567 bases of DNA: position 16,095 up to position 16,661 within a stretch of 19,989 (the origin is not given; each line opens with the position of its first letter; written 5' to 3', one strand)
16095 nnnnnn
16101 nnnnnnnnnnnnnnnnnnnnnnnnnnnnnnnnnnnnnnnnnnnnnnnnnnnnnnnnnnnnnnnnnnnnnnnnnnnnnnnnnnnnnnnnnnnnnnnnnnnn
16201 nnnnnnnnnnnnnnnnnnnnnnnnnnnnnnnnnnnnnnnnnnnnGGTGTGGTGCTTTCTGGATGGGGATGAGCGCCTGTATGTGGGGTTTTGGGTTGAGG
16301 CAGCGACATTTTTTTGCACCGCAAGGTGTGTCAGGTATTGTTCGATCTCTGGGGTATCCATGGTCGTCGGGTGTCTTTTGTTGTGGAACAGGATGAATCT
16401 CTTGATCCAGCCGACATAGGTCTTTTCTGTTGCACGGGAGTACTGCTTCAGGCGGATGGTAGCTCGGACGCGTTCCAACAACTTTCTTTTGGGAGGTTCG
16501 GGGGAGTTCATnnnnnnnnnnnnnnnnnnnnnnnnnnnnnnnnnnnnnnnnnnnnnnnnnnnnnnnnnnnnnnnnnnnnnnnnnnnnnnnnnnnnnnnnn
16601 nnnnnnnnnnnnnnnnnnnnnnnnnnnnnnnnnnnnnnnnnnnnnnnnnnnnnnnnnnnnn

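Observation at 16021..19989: Integron-like platform: decayed intI, attI-like repeat array, two AT-rich cassettes with attC-like palindromes, capped by IS66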

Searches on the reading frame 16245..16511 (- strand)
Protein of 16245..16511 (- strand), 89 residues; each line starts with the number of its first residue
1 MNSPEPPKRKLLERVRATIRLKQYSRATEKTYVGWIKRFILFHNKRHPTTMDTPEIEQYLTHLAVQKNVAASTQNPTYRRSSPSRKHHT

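Call 8: search_protein_families(library=ncbifam, proteins=[window:16245-16511:-], max_evalue=0.01)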
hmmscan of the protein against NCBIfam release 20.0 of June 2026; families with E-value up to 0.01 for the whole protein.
seq(89 aa): 4 families
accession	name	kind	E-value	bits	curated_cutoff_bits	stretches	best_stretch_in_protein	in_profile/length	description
TIGR02249.1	integrase_gron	subfamily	8.6e-21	74.6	265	1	11-76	1-66/315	integron integrase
NF011946.0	PRK15417.1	equivalog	2.7e-15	56.4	435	1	3-75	6-80/337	integron integrase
NF040815.2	recomb_XerA_Arch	equivalog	1.2e-05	25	220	1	18-75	6-62/263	site-specific tyrosine recombinase/integron integrase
NF005151.0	PRK06630.1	equivalog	0.0027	18.2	144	1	20-66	21-68/99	hypothetical protein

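Call 9: search_protein_families(library=pfam, proteins=[window:16245-16511:-], max_evalue=0.01)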
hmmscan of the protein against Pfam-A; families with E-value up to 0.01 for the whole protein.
seq(89 aa): 2 families
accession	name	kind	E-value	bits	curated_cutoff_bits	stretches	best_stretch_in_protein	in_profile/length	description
PF13495.12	Phage_int_SAM_4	-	4.1e-24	85.2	27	1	11-76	1-66/85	Phage integrase, N-terminal SAM-like domain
PF02899.23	Phage_int_SAM_1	-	0.001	19.7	22.3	1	22-73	12-64/83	Phage integrase, N-terminal SAM-like domain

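Call 18: find_homologous_proteins(query=window:16287-16511:-, max_evalue=0.00001)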
Query seq(75 aa) (75 aa): 645 proteins with E <= 0.00001 among 652 candidates; the best 120 are listed.
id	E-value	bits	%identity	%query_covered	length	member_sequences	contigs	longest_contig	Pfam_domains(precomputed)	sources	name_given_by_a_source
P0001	9.9e-43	160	100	100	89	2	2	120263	PF13495.13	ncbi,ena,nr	ncbi:MAG: hypothetical protein CL920_13460 [Deltaproteobacteria bacterium]|nr:hypothetical protein [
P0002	1.8e-26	109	73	97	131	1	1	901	PF13495.13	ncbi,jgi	-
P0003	7.5e-25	104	69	100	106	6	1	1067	PF13495.13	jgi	jgi:Phage integrase, N-terminal SAM-like domain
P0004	7.7e-25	104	69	100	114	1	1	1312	PF13495.13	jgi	jgi:Phage integrase, N-terminal SAM-like domain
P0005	1.5e-24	103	69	95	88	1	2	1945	PF13495.13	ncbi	-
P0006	2.2e-24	102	69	95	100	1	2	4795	PF13495.13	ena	-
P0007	2.6e-24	102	69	91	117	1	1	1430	PF13495.13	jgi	jgi:hypothetical protein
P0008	2.6e-24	102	69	100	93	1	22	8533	PF13495.13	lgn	-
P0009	3.8e-24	102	73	89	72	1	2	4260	PF13495.13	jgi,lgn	jgi:hypothetical protein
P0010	5.0e-24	101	72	89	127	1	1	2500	PF13495.13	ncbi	-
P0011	7.1e-24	101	67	97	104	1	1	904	PF13495.13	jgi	jgi:hypothetical protein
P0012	7.1e-24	101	68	95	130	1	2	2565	PF13495.13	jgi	-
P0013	7.4e-24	101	69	95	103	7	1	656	PF13495.13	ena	-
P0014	1.1e-23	100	71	93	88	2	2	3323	PF13495.13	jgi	-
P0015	1.5e-23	100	68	92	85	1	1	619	PF13495.13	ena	-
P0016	1.6e-23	100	68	92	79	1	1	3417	PF13495.13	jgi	-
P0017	1.7e-23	100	70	89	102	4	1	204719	PF13495.13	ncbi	-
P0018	1.7e-23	100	72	87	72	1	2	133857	PF13495.13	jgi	jgi:hypothetical protein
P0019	1.8e-23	99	68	99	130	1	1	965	PF13495.13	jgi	-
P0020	2.4e-23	99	64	100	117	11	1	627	PF13495.13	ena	-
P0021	2.5e-23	99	73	89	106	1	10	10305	PF13495.13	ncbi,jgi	jgi:site-specific recombinase XerD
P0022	3.6e-23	99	67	100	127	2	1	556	PF13495.13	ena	-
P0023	3.8e-23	98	65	95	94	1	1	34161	PF13495.13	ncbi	-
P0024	3.9e-23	98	66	95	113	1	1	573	PF13495.13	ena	-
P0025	4.5e-23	98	71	92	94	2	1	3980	PF13495.13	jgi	-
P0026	5.9e-23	98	68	95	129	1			PF13495.13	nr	nr:phage integrase N-terminal SAM-like domain-containing protein [Pseudanabaena yagii]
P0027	6.2e-23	98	71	93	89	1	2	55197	PF13495.13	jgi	jgi:site-specific recombinase XerD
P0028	6.3e-23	98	69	91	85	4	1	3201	PF13495.13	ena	-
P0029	6.8e-23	98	68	95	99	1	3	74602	PF13495.13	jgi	jgi:site-specific recombinase XerD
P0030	6.8e-23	98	69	95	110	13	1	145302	PF13495.13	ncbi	ncbi:MAG: hypothetical protein Kow0049_06830 [Stanieria sp.]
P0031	7.9e-23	97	69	91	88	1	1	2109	PF13495.13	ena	-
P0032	7.9e-23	97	69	91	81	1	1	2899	PF13495.13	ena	-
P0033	9.5e-23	97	69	89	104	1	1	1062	PF13495.13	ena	-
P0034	9.9e-23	97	68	95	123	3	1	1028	PF13495.13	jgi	-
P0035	1.0e-22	97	70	89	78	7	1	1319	PF13495.13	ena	-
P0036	1.0e-22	97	68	95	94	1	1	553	PF13495.13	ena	-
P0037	1.1e-22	97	70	95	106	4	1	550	PF13495.13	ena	-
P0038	1.1e-22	97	65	100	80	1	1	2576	PF13495.13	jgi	-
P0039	1.3e-22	97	66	95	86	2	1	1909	PF13495.13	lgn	-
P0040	1.6e-22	96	70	89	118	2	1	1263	PF13495.13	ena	-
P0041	2.2e-22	96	66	95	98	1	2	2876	PF13495.13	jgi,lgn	jgi:hypothetical protein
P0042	2.3e-22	96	71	93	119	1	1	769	PF13495.13,PF02899.24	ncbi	-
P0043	2.5e-22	96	70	93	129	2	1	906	PF13495.13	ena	-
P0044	2.6e-22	96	65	95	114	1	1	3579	PF13495.13,PF02899.24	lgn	-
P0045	2.8e-22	96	65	95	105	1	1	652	PF13495.13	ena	-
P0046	3.0e-22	96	70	93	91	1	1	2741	PF13495.13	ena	-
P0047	3.1e-22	96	70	89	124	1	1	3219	PF13495.13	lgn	-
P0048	3.1e-22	96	66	95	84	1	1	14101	PF13495.13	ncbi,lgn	ncbi:MAG: hypothetical protein OHK0037_37360 [Elainellaceae cyanobacterium]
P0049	3.2e-22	96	68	91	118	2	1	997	PF13495.13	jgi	-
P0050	3.2e-22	96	66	95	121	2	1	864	PF13495.13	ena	-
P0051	3.5e-22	95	63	99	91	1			PF13495.13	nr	nr:phage integrase N-terminal SAM-like domain-containing protein [Ardenticatena maritima]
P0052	3.7e-22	95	68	91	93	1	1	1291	PF13495.13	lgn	-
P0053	3.8e-22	95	68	95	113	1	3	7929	PF13495.13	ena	-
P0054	3.8e-22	95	68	95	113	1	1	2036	PF13495.13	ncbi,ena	-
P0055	4.4e-22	95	68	95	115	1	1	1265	PF13495.13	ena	-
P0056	4.5e-22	95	67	89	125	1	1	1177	PF13495.13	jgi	-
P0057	4.5e-22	95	65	95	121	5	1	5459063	PF13495.13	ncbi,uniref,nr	ncbi:phage integrase N-terminal SAM-like domain-containing protein [Nodosilinea sp. E11]|uniref:phag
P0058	4.6e-22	95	66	95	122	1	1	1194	PF13495.13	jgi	jgi:hypothetical protein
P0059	4.7e-22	95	64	97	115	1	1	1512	PF13495.13,PF02899.24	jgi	jgi:site-specific recombinase XerD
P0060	5.0e-22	95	69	93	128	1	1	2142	PF13495.13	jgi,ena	-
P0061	5.6e-22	95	69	91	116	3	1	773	PF13495.13,PF02899.24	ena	-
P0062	5.7e-22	95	69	91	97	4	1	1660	PF13495.13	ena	-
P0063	6.0e-22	95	69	89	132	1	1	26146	PF13495.13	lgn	-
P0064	6.8e-22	94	68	88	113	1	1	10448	PF13495.13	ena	-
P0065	7.1e-22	94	68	95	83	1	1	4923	PF13495.13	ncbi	ncbi:MAG: phage integrase N-terminal SAM-like domain-containing protein [Cyanobacteria bacterium P01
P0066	7.2e-22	94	68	95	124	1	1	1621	PF13495.13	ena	-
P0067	7.7e-22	94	63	100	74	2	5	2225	PF13495.13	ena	-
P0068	7.8e-22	94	72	93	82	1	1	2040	PF13495.13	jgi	-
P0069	7.8e-22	94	66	99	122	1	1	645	PF13495.13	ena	-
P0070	8.0e-22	94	63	100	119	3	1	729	PF13495.13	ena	-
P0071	8.2e-22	94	68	91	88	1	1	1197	PF13495.13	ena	-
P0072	8.2e-22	94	64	97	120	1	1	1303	PF13495.13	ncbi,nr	ncbi:MAG: phage integrase N-terminal SAM-like domain-containing protein [Acidobacteria bacterium]|nr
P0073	9.0e-22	94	67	100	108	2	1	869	PF13495.13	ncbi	-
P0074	9.4e-22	94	63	100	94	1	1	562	PF13495.13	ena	-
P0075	9.4e-22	94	65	95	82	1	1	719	PF13495.13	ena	-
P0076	9.6e-22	94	61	100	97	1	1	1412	PF13495.13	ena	-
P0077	9.9e-22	94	69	89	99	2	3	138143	PF13495.13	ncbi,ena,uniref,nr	ncbi:MAG: phage integrase N-terminal SAM-like domain-containing protein [Nostoc sp.]|uniref:phage in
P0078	1.1e-21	94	64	93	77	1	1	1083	PF13495.13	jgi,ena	jgi:site-specific recombinase XerD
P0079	1.1e-21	94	64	93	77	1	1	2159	PF13495.13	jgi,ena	jgi:site-specific recombinase XerD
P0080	1.2e-21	94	64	100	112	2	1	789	PF13495.13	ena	-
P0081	1.2e-21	94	65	95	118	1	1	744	PF13495.13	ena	-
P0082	1.4e-21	94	64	95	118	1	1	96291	PF13495.13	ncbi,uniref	ncbi:phage integrase N-terminal SAM-like domain-containing protein [Vacuolonema iberomarrocanum]|uni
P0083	1.5e-21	93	65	95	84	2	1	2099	PF13495.13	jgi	jgi:hypothetical protein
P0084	1.5e-21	93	64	100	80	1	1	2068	PF13495.13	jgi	-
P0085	1.7e-21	93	65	95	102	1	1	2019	PF13495.13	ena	-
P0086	1.8e-21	93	71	88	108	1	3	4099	PF13495.13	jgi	jgi:hypothetical protein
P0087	1.8e-21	93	67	89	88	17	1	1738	PF13495.13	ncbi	ncbi:phage integrase N-terminal SAM-like domain-containing protein, partial [Fischerella thermalis]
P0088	1.8e-21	93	68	91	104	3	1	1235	PF13495.13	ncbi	-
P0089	1.9e-21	93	66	87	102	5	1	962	PF13495.13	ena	-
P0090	2.1e-21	93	64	99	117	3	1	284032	PF13495.13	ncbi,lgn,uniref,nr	ncbi:phage integrase N-terminal SAM-like domain-containing protein [Tepidicella xavieri]|uniref:Inte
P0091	2.2e-21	93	62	97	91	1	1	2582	PF13495.13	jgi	jgi:site-specific recombinase XerD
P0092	2.2e-21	93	68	91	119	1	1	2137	PF13495.13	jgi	-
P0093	2.5e-21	93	63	100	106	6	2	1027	PF13495.13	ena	-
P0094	2.7e-21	93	68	88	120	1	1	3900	PF13495.13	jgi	jgi:hypothetical protein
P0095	2.9e-21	92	65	88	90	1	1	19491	PF13495.13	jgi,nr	nr:phage integrase N-terminal SAM-like domain-containing protein [Prochlorothrix hollandica]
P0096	3.0e-21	92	65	95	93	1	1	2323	PF13495.13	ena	-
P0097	3.3e-21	92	67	89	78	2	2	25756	PF13495.13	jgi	-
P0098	3.4e-21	92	60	100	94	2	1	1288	PF13495.13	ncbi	-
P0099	3.5e-21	92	61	100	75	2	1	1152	PF13495.13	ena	-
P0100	3.5e-21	92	69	89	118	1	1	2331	PF13495.13,PF02899.24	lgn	-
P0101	3.5e-21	92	65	92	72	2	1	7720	PF13495.13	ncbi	ncbi:MAG: phage integrase N-terminal SAM-like domain-containing protein [Cyanobacteria bacterium P01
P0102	3.8e-21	92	66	89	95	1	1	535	PF13495.13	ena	-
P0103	4.0e-21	92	61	96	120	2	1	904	PF13495.13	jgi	jgi:site-specific recombinase XerD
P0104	4.1e-21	92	67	89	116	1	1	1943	PF13495.13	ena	-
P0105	4.3e-21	92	67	92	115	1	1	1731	PF13495.13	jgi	-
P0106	4.4e-21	92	69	89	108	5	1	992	PF13495.13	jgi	jgi:site-specific recombinase XerD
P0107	4.9e-21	92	63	100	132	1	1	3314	PF13495.13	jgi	-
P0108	5.6e-21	92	63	93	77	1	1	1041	PF13495.13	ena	-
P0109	5.6e-21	92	67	89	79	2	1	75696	PF13495.13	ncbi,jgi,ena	jgi:hypothetical protein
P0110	5.7e-21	92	60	100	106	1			PF13495.13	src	-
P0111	5.9e-21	92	67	88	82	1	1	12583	PF13495.13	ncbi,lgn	-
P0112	6.0e-21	91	66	91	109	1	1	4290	PF13495.13,PF02899.24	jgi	jgi:site-specific recombinase XerD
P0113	6.3e-21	91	66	89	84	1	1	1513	PF13495.13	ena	-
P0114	6.4e-21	91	66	89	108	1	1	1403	PF13495.13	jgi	jgi:site-specific recombinase XerD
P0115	6.7e-21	91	64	100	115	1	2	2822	PF13495.13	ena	-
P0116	6.7e-21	91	65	91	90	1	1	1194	PF13495.13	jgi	jgi:site-specific recombinase XerD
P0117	6.7e-21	91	67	89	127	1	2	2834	PF13495.13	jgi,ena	-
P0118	6.8e-21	91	69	89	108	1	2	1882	PF13495.13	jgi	jgi:hypothetical protein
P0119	7.0e-21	91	59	100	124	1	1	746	PF13495.13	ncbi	-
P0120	7.2e-21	91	63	95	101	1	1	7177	PF13495.13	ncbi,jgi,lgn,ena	-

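Call 22: find_encoding_contigs(protein=P0001, flank=10000, max_places=10)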
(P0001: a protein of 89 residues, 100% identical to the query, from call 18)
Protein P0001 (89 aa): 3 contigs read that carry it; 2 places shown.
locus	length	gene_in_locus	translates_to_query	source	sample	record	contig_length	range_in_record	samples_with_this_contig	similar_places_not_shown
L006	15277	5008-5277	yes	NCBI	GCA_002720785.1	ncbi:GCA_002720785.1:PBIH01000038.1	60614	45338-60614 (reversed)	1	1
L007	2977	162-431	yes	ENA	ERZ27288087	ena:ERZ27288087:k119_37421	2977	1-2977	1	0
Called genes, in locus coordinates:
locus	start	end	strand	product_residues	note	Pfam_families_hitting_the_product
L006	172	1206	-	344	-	PF17761:DUF1016_N, PF06250:YhcG_C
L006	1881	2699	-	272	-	PF12787:EcsC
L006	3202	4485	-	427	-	PF20703:nSTAND1 (weak), PF01637:ATPase_2 (weak), PF13191:AAA_16 (weak)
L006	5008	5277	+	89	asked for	PF13495:Phage_int_SAM_4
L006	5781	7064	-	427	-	PF04286:DUF445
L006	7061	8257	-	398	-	-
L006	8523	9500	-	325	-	PF01370:Epimerase, PF05368:NmrA, PF01073:3Beta_HSD, PF13460:NAD_binding_10, PF16363:GDP_Man_Dehyd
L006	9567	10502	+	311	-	PF02146:SIR2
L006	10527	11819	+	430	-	PF06167:Peptidase_M90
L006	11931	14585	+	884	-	PF01244:Peptidase_M19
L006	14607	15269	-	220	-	-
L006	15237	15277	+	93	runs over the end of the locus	-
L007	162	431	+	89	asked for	PF13495:Phage_int_SAM_4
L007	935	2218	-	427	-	PF04286:DUF445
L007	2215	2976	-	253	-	?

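Call 23: search_solved_structures(query=window:16287-16511:-, max_evalue=1, show_alignments=2)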
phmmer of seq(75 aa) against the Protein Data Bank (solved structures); distinct sequences matched with E-value up to 1: 4.
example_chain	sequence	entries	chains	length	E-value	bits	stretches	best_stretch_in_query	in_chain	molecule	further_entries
2a3v_A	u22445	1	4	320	1.8e-13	53.5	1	12-74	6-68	site-specific recombinase IntI4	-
9g25_A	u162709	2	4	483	0.017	18.8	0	13-56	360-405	H/ACA ribonucleoprotein complex subunit CBF5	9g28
3u28_A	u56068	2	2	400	0.11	16.3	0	6-53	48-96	H/ACA ribonucleoprotein complex subunit 4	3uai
5hxy_A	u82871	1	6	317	0.2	15.4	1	22-73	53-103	Tyrosine recombinase XerA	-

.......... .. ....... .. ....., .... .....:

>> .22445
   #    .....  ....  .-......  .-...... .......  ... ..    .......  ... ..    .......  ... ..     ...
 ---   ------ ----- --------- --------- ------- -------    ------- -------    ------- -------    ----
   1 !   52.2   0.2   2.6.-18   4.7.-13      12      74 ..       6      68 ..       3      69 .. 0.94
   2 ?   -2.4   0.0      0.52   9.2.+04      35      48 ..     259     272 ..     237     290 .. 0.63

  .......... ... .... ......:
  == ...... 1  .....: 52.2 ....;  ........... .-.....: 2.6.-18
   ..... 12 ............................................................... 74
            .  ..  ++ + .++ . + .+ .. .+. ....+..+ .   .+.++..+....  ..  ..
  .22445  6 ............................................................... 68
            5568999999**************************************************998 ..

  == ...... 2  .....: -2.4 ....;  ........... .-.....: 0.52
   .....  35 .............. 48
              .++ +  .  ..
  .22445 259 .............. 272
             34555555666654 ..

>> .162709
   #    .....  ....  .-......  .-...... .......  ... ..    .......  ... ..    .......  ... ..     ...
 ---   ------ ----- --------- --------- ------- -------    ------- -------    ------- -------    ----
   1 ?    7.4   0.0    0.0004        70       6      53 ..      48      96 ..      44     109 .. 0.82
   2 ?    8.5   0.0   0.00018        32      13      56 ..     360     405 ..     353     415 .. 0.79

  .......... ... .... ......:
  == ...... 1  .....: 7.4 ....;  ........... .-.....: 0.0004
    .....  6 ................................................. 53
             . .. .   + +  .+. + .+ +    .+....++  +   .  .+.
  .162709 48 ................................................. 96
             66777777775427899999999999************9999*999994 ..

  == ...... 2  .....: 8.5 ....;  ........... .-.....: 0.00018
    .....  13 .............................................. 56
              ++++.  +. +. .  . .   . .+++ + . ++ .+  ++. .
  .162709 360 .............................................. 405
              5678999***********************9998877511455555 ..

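Call 61: find_encoding_contigs(protein=P0021, flank=8000, max_places=4)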
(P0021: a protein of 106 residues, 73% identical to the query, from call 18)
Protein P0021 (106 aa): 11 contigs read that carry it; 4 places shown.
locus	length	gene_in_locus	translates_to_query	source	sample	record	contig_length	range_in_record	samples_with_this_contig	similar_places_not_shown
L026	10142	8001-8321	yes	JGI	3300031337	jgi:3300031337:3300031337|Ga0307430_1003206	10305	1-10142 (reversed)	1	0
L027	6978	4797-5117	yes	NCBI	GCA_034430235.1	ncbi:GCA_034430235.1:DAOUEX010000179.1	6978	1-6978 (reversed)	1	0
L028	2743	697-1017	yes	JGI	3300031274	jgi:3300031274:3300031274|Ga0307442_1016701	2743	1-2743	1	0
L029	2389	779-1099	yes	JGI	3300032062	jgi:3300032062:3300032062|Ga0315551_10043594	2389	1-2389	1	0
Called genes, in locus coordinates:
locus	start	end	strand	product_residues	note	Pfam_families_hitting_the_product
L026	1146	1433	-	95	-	-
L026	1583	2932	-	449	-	PF25174:Beta-prop_THOC3, PF25171:Beta-prop_WDR36-Utp21_1st, PF23381:Beta-prop_IFT122_1st, PF23414:Beta-prop_EML_2 (weak), PF25173:Beta-prop_WDR3_1st, PF24814:WD40_Prp19 (weak), PF24807:WD40_CDC20-Fz (weak), PF25174:Beta-prop_THOC3 (weak), +6 more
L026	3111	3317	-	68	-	-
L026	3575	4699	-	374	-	-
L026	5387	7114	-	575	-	-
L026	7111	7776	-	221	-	PF04542:Sigma70_r2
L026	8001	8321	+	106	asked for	PF13495:Phage_int_SAM_4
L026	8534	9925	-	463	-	PF13546:DDE_5, PF04693:DDE_Tnp_2 (weak), PF01609:DDE_Tnp_1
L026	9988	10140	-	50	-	?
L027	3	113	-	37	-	?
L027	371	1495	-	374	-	-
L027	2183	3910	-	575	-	-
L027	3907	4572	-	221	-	PF04542:Sigma70_r2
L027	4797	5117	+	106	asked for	PF13495:Phage_int_SAM_4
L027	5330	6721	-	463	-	PF13546:DDE_5, PF04693:DDE_Tnp_2 (weak), PF01609:DDE_Tnp_1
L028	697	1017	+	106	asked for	PF13495:Phage_int_SAM_4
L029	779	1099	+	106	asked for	PF13495:Phage_int_SAM_4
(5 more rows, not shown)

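Call 62: find_encoding_contigs(protein=P0018, flank=8000, max_places=3)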
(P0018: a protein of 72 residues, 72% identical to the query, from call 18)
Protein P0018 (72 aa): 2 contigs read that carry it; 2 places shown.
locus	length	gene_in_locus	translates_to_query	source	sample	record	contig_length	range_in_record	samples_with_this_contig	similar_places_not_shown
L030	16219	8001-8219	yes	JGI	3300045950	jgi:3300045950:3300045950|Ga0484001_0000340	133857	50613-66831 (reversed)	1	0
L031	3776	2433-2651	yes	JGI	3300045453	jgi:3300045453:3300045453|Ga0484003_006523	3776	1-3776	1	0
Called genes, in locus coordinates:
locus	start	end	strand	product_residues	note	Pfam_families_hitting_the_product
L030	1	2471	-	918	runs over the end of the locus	PF25852:DUF6242_C (faint), PF07494:Reg_prop (faint)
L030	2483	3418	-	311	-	PF00398:RrnaAD, PF13649:Methyltransf_25 (weak)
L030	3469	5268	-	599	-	PF00009:GTP_EFTU, PF01926:MMR_HSR1 (faint), PF03144:GTP_EFTU_D2 (weak), PF14492:EFG_III (weak), PF00679:EFG_C, PF06421:LepA_C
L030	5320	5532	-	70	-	PF13561:adh_short_C2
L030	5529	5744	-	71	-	-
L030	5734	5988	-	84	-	-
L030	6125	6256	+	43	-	-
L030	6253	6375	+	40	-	-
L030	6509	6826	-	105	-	-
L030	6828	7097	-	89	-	PF04255:DUF433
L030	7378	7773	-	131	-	-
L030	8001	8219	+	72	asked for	PF13495:Phage_int_SAM_4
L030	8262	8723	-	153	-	PF02371:Transposase_20 (weak)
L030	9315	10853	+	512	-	PF00496:SBP_bac_5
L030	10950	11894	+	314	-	PF19300:BPD_transp_1_N, PF00528:BPD_transp_1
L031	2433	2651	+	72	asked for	PF13495:Phage_int_SAM_4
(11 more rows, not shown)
